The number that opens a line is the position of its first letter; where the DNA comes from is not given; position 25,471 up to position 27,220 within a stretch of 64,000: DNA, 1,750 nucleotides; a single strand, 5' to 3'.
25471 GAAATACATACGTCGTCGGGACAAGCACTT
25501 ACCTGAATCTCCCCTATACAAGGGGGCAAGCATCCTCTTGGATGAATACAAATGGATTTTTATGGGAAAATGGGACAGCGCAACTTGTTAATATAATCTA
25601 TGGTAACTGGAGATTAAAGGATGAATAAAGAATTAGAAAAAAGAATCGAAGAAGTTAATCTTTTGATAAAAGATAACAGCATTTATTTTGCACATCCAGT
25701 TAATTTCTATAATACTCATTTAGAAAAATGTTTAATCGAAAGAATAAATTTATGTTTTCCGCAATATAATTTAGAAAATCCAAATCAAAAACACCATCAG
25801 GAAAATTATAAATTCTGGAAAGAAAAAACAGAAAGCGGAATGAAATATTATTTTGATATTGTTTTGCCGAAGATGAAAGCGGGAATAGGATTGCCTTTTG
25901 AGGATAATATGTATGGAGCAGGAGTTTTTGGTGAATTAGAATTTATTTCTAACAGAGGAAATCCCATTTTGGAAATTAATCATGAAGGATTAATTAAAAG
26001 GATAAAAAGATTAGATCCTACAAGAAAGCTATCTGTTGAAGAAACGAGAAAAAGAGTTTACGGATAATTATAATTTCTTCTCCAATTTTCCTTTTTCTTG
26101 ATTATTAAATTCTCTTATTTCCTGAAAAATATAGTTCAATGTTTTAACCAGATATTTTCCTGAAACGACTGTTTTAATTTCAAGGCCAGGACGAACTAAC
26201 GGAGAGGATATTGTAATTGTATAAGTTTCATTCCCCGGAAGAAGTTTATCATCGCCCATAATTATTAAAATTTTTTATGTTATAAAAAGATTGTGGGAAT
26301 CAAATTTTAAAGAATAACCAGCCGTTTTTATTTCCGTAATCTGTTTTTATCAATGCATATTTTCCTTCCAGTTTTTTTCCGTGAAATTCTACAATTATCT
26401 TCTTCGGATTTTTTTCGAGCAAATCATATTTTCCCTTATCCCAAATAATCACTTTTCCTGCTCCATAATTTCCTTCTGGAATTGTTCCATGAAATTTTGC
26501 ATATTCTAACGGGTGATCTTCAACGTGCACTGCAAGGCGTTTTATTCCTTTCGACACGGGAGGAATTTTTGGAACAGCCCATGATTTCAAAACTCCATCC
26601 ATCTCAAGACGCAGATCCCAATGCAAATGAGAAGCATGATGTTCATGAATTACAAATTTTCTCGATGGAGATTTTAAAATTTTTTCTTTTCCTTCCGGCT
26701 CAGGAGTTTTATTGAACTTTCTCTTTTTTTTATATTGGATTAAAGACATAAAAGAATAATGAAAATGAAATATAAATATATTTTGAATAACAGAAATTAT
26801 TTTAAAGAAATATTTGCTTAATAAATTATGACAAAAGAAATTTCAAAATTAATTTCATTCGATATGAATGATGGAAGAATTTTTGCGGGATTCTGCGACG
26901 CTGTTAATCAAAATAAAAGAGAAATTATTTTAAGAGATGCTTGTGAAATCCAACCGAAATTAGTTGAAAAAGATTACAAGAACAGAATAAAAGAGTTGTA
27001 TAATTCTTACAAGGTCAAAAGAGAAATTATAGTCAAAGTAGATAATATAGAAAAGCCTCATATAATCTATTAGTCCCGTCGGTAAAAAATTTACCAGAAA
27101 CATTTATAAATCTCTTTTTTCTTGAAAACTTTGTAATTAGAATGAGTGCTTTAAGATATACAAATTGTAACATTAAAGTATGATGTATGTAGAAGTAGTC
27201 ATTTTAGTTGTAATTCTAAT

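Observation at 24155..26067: Overlapping gene pair: large metallophosphoesterase with novel N-domain plus NDT-like protein, behind a palindromic promoter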

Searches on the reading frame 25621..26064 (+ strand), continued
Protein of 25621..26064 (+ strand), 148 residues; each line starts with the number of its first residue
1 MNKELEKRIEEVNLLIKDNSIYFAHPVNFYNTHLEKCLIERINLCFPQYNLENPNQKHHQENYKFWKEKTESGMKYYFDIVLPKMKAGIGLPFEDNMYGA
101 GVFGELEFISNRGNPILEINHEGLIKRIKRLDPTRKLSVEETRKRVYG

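Call 82: find_encoding_contigs(protein=P0010, flank=6000, max_places=1)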
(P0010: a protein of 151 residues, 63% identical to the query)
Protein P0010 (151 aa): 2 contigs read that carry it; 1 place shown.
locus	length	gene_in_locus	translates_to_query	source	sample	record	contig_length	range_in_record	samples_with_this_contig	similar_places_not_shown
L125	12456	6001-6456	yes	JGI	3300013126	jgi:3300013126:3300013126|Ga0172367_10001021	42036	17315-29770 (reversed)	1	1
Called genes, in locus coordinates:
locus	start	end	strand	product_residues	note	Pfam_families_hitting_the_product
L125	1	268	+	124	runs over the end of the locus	PF01192:RNA_pol_Rpb6 (weak)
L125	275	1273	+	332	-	PF00078:RVT_1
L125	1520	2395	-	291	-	-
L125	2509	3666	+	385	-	PF03952:Enolase_N, PF00113:Enolase_C, PF13378:MR_MLE_C (weak)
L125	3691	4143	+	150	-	-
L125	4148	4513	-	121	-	-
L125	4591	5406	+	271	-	PF00318:Ribosomal_S2 (faint)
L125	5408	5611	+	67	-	-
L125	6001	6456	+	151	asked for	-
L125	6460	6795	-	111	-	-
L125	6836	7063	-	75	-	-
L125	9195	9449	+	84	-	-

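Call 83: find_encoding_contigs(protein=P0029, flank=6000, max_places=1)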
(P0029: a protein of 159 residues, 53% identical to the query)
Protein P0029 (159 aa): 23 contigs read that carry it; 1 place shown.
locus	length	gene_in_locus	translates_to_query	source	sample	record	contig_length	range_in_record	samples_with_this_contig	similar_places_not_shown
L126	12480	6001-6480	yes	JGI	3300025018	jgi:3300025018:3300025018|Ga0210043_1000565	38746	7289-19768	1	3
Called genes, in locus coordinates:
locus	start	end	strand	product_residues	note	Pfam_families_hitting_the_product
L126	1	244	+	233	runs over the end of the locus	PF22625:ECR1_N_2 (weak), PF21266:S1_RRP4 (weak), PF00013:KH_1, PF15985:KH_6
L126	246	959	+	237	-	PF01138:RNase_PH, PF03725:RNase_PH_C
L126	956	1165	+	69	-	-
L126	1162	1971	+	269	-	PF01138:RNase_PH, PF03725:RNase_PH_C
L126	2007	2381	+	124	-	PF01192:RNA_pol_Rpb6 (weak)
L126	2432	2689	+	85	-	-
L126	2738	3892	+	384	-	PF03952:Enolase_N, PF00113:Enolase_C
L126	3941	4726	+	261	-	PF01553:Acyltransferase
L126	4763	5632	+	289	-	PF00318:Ribosomal_S2 (faint)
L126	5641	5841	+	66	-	PF04023:FeoA (weak)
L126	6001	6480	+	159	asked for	-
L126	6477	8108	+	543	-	-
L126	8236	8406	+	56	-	PF02805:Ada_Zn_binding (weak)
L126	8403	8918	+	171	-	PF00583:Acetyltransf_1, PF13508:Acetyltransf_7 (weak)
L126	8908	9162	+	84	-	-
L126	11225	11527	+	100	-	-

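Call 84: find_encoding_contigs(protein=P0049, flank=6000, max_places=1)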
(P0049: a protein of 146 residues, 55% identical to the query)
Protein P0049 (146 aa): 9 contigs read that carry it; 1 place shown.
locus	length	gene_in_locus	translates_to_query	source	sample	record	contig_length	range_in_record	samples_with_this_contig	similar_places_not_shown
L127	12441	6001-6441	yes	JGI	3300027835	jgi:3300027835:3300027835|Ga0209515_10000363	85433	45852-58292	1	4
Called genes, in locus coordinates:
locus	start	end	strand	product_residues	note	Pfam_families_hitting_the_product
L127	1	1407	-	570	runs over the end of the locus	-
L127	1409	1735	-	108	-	-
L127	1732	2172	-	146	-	-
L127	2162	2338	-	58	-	-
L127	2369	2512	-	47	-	-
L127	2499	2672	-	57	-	-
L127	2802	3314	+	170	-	PF01022:HTH_5 (weak), PF14947:HTH_45 (faint)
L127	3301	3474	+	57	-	-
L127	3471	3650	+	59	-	-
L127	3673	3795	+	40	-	-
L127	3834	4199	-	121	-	PF10754:DUF2569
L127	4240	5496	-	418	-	PF00589:Phage_integrase (faint)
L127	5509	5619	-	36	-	-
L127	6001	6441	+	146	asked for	-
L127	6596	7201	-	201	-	PF00881:Nitroreductase, PF14512:TM1586_NiRdase (faint)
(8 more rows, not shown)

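Call 85: find_encoding_contigs(protein=P0056, flank=6000, max_places=1)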
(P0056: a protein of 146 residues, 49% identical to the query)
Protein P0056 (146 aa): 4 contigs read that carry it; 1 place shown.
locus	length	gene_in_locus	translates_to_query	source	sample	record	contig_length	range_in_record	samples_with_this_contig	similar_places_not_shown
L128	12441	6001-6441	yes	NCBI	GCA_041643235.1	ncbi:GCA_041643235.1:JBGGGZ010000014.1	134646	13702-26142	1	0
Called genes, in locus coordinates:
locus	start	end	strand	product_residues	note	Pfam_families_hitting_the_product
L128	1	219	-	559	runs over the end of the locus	PF05157:MshEN (weak), PF00437:T2SSE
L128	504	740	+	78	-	-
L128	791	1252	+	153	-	PF02367:TsaE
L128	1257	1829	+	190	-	PF00293:NUDIX (weak)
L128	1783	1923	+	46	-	-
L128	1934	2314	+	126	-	PF09827:CRISPR_Cas2, PF20803:PaaX_M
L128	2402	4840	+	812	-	PF02739:5_3_exonuc_N, PF01367:5_3_exonuc, PF00476:DNA_pol_A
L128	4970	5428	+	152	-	-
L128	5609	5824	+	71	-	-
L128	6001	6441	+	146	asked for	-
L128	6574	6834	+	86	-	-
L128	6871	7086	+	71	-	-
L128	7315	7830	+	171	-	-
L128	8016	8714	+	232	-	-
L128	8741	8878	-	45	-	-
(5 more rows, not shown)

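Call 96: search_protein_families(library=pfam, proteins=[L006:7455-7976:+, L126:8403-8915:+, L002:10602-10898:+, L125:6460-6792:-], max_evalue=0.05)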
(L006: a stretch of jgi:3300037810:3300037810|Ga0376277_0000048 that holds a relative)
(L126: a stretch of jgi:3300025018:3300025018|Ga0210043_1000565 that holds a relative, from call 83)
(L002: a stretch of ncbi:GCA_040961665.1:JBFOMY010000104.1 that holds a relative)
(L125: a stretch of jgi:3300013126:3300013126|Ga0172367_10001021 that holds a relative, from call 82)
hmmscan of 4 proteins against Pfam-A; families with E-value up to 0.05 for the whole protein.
L006:7455-7976:+ (174 aa): 0 families

L126:8403-8915:+ (171 aa): 4 families
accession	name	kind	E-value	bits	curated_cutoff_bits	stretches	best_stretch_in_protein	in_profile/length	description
PF00583.31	Acetyltransf_1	-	1.2e-08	35.6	20.7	1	58-150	38-116/116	Acetyltransferase (GNAT) family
PF13508.13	Acetyltransf_7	-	1.2e-07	32.5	27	1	60-152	10-84/84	Acetyltransferase (GNAT) domain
PF13673.13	Acetyltransf_10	-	0.0019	18.6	23.6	1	81-165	38-122/128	Acetyltransferase (GNAT) domain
PF08445.16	FR47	-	0.026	15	22.1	1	98-154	25-81/86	FR47-like protein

L002:10602-10898:+ (99 aa): 0 families

L125:6460-6792:- (110 aa): 0 families

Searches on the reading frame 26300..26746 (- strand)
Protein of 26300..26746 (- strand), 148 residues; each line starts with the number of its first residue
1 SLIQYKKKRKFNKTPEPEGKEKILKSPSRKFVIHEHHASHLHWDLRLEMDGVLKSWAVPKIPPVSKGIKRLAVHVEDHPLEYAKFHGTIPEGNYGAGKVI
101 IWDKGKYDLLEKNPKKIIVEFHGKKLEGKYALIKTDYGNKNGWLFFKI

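Call 4: search_protein_families(library=pfam, proteins=[window:26300-26746:-], max_evalue=0.1)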
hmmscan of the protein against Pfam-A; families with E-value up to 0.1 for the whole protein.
window:26300-26746:- (148 aa): 1 family
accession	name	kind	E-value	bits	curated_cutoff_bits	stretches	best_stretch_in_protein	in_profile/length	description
PF13298.12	LigD_N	-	6.4e-40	136.1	31.1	1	34-134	1-107/107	DNA Ligase D 3'-phosphoesterase domain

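Call 5: search_protein_families(library=phrogs, proteins=[window:26300-26746:-], max_evalue=0.1)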
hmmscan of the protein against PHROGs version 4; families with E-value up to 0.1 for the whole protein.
window:26300-26746:- (148 aa): 0 families

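Call 6: search_protein_families(library=padloc, proteins=[window:26300-26746:-], max_evalue=0.1)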
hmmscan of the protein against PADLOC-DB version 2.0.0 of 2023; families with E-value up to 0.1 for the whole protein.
window:26300-26746:- (148 aa): 0 families

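Call 9: search_protein_families(library=ncbifam, proteins=[window:26300-26746:-], max_evalue=0.1)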
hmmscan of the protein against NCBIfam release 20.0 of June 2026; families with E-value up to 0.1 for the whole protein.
window:26300-26746:- (148 aa): 3 families
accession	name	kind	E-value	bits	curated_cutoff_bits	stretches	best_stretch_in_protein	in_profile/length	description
NF007210.0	PRK09632.1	equivalog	8.2e-58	196.3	989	1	2-146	301-442/781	ATP-dependent DNA ligase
TIGR02777.1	LigD_PE_dom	equivalog_domain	3.3e-57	192.7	144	1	3-147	2-152/156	DNA ligase D, 3'-phosphoesterase domain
NF004628.0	PRK05972.1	subfamily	6.7e-55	186.6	895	1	2-147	6-160/870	ATP-dependent DNA ligase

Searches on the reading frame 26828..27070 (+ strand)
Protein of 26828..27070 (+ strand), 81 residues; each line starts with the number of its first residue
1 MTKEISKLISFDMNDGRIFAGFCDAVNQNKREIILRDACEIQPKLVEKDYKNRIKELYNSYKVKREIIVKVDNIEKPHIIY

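Call 4: search_protein_families(library=pfam, proteins=[window:26828-27070:+], max_evalue=0.1)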
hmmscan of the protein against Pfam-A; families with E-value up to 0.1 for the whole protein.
window:26828-27070:+ (81 aa): 1 family
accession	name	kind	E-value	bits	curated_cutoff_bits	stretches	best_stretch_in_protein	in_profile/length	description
PF21608.2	V-cyclin_C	-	0.018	15.8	27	1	11-69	24-83/97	V-cyclin, C-terminal domain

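Call 5: search_protein_families(library=phrogs, proteins=[window:26828-27070:+], max_evalue=0.1)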
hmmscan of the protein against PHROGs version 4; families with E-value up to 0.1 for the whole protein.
window:26828-27070:+ (81 aa): 0 families
